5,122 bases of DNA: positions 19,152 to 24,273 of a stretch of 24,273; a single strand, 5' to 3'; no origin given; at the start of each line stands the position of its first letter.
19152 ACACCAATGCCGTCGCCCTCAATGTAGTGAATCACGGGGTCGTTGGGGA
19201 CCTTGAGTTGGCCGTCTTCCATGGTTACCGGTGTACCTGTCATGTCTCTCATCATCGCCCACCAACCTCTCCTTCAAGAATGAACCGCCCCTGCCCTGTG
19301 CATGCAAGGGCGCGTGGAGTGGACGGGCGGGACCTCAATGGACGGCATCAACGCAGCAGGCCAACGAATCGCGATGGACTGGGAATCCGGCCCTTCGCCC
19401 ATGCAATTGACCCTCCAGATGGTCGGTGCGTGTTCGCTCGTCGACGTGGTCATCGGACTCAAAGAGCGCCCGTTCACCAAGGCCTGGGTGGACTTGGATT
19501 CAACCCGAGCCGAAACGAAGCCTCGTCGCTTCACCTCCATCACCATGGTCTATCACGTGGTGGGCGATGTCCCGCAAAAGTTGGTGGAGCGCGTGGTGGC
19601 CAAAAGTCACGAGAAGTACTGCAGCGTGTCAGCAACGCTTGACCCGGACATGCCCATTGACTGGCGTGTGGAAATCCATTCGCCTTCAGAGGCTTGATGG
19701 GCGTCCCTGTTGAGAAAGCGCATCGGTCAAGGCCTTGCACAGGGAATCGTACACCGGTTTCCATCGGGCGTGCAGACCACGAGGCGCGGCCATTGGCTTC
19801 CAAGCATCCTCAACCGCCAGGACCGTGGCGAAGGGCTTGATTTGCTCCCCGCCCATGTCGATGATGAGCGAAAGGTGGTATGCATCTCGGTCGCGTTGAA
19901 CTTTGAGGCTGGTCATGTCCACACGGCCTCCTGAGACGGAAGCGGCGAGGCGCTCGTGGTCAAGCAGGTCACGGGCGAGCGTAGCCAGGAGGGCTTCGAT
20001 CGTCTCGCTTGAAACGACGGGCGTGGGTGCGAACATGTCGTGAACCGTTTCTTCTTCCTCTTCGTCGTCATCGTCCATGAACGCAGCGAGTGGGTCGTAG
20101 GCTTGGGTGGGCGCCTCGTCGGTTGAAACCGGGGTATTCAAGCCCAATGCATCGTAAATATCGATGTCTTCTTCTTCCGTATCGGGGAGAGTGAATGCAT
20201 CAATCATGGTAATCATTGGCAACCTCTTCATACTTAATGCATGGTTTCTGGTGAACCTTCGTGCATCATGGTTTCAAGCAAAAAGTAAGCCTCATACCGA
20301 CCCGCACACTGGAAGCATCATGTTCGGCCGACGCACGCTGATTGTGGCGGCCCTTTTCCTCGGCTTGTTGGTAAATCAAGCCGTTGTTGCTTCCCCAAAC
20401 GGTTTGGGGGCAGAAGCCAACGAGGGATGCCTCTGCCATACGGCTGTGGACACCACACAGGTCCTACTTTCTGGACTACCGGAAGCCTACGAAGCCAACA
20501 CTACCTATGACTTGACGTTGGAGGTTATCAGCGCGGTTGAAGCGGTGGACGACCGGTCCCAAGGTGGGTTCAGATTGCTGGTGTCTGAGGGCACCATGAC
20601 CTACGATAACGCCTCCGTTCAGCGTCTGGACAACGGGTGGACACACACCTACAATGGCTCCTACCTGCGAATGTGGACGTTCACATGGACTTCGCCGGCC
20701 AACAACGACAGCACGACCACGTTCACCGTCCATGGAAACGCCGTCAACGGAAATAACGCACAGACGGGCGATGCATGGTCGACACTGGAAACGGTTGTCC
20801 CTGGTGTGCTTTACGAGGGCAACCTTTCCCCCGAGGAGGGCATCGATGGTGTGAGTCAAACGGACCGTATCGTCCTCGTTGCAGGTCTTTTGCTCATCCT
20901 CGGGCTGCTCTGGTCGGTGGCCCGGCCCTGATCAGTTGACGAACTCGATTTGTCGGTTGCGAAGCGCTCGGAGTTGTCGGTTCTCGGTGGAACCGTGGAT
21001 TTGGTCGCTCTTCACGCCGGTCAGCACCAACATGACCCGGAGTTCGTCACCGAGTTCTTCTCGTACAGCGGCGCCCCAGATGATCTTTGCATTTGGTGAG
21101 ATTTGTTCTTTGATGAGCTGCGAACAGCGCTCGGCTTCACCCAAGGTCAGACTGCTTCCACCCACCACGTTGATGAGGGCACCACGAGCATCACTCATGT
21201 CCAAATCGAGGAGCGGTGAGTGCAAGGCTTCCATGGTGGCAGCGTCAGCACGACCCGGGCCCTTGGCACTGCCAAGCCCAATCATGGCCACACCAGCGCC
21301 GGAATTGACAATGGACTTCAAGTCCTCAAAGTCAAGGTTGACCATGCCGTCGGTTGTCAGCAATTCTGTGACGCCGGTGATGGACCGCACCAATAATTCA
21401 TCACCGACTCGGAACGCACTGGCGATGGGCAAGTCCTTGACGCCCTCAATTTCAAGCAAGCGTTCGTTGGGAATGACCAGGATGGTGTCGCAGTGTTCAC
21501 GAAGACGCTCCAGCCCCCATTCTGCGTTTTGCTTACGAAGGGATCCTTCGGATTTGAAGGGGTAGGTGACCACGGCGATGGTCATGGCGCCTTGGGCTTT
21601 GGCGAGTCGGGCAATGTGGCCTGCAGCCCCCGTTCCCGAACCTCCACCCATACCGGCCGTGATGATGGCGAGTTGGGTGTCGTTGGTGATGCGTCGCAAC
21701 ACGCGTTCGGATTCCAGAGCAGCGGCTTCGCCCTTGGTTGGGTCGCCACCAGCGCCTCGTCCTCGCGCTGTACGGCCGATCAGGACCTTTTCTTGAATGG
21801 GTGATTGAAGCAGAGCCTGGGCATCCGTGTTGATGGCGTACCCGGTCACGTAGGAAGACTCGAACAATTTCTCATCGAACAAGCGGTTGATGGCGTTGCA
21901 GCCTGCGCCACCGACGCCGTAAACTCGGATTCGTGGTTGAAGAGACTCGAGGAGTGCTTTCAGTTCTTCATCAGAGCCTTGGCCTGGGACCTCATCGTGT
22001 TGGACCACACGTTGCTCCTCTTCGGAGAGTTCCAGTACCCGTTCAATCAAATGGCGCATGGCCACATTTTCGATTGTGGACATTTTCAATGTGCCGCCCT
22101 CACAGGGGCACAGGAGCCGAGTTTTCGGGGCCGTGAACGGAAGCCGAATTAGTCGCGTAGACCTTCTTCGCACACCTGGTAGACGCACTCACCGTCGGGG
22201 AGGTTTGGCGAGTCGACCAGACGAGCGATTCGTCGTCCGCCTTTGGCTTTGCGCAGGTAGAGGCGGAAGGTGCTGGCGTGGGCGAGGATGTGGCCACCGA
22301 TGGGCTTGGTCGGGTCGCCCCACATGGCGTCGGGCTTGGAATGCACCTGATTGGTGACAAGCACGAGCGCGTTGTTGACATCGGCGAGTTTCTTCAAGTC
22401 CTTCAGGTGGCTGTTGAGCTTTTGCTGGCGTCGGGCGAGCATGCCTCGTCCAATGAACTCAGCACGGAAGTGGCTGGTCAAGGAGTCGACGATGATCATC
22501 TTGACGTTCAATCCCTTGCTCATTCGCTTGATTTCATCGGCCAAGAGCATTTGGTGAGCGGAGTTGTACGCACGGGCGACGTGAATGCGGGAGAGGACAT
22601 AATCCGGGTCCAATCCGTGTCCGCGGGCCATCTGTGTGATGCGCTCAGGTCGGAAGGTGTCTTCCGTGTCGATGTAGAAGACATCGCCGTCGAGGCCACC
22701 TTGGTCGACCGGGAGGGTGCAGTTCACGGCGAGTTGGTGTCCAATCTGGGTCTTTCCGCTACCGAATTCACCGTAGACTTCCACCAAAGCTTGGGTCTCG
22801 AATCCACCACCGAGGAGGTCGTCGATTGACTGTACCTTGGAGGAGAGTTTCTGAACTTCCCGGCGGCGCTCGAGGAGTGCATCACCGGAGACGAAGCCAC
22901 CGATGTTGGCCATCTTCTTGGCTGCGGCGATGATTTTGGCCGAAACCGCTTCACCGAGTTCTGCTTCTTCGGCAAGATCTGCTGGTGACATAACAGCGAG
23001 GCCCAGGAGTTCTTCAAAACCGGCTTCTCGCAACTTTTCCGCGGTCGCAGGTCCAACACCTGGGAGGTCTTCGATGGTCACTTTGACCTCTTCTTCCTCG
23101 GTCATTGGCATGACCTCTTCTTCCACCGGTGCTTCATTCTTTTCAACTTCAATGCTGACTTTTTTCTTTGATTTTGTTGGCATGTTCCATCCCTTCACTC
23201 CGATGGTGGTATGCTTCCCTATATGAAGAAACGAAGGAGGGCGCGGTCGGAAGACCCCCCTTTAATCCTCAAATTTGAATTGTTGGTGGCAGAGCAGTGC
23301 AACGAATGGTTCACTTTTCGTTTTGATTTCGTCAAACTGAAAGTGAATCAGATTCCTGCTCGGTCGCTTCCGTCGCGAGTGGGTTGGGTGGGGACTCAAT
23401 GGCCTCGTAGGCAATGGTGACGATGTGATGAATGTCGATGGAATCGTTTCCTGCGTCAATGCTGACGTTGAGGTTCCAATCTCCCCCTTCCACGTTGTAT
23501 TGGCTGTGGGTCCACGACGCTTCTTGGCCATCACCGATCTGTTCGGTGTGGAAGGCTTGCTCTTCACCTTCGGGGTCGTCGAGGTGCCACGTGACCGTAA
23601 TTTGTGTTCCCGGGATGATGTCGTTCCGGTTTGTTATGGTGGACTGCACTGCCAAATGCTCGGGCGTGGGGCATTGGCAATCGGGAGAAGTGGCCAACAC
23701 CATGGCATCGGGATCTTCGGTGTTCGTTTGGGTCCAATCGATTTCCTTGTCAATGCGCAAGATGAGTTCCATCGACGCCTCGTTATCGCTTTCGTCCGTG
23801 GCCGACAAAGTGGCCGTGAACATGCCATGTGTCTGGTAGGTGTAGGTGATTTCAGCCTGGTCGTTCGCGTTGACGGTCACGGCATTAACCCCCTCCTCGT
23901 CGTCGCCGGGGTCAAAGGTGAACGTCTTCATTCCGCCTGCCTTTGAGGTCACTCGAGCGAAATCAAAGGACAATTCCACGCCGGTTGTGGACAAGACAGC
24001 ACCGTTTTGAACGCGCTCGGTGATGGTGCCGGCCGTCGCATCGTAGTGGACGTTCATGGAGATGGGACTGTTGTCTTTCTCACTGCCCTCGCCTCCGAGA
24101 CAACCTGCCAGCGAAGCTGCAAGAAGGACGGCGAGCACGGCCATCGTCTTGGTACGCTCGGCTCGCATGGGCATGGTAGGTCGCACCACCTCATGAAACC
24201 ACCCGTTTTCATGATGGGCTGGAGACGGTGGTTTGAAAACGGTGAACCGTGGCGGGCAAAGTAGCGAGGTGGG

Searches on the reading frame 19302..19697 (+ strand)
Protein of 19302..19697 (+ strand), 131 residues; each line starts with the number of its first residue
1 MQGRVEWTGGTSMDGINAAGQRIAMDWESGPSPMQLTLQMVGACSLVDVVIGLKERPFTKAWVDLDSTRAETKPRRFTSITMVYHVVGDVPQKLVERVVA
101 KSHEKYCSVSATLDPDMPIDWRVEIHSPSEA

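Call 35: search_protein_families(library=pfam, proteins=[window:19302-19697:+], max_evalue=0.01)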
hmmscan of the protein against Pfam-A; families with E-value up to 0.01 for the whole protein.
window:19302-19697:+ (131 aa): 1 family
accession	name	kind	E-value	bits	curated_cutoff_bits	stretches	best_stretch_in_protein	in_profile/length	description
PF02566.24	OsmC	-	1.6e-13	51.4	27.5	1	29-121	4-99/100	OsmC-like protein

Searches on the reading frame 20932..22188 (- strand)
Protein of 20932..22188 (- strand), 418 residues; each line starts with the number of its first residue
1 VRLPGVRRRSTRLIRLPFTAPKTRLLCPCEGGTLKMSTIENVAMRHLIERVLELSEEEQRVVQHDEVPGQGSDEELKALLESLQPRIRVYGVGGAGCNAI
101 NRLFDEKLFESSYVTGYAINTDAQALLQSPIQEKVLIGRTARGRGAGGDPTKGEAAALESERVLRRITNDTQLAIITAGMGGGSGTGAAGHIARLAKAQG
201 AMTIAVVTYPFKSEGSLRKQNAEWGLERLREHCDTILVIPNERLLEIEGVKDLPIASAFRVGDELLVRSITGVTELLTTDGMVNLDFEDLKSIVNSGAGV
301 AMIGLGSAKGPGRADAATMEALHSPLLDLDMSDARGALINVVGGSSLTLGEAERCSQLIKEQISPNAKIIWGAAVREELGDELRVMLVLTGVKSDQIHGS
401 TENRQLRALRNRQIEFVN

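Call 8: search_protein_families(library=pfam, proteins=[window:20932-22188:-], max_evalue=0.001)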
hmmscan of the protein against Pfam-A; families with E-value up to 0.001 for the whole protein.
window:20932-22188:- (418 aa): 2 families
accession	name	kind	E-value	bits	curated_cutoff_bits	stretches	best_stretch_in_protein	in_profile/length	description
PF00091.31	Tubulin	-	4.9e-42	144.8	33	1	87-247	2-188/190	Tubulin/FtsZ family, GTPase domain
PF12327.13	FtsZ_C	-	2.6e-32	111.4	27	1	299-393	1-95/95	FtsZ family, C-terminal domain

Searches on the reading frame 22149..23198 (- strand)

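Call 8: search_protein_families(library=pfam, proteins=[window:22149-23198:-], max_evalue=0.001)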
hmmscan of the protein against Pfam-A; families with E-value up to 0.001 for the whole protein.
window:22149-23198:- (349 aa): 7 families
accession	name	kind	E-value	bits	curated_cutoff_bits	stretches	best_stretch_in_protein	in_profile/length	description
PF08423.17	Rad51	-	3.9e-87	292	22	1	111-349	1-243/244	Rad51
PF00154.27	RecA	-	4.8e-11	43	27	1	111-319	26-222/262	recA bacterial DNA recombination protein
PF14520.12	HHH_5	-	1.3e-08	35.7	27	1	43-95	5-57/57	Helix-hairpin-helix domain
PF06745.19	ATPase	-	5.5e-08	32.9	26.6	1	120-245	3-133/231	KaiC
PF13481.12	AAA_25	-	3.2e-06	27.3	27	1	115-246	12-158/195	AAA domain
PF11731.14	Cdd1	-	0.00025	21.6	25.5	1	41-80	7-46/86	Pathogenicity locus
PF21999.2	IMS_HHH_1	-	0.00092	20.1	27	0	43-77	1-35/53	DNA polymerase-iota, thumb domain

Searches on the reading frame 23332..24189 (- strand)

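Call 35: search_protein_families(library=pfam, proteins=[window:23332-24189:-], max_evalue=0.01)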
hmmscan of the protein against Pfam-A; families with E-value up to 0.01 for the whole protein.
window:23332-24189:- (285 aa): 1 family
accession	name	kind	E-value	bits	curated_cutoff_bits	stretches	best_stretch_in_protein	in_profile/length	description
PF18911.6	PKD_4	-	2.5e-06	27.9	27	1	68-139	15-77/85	PKD domain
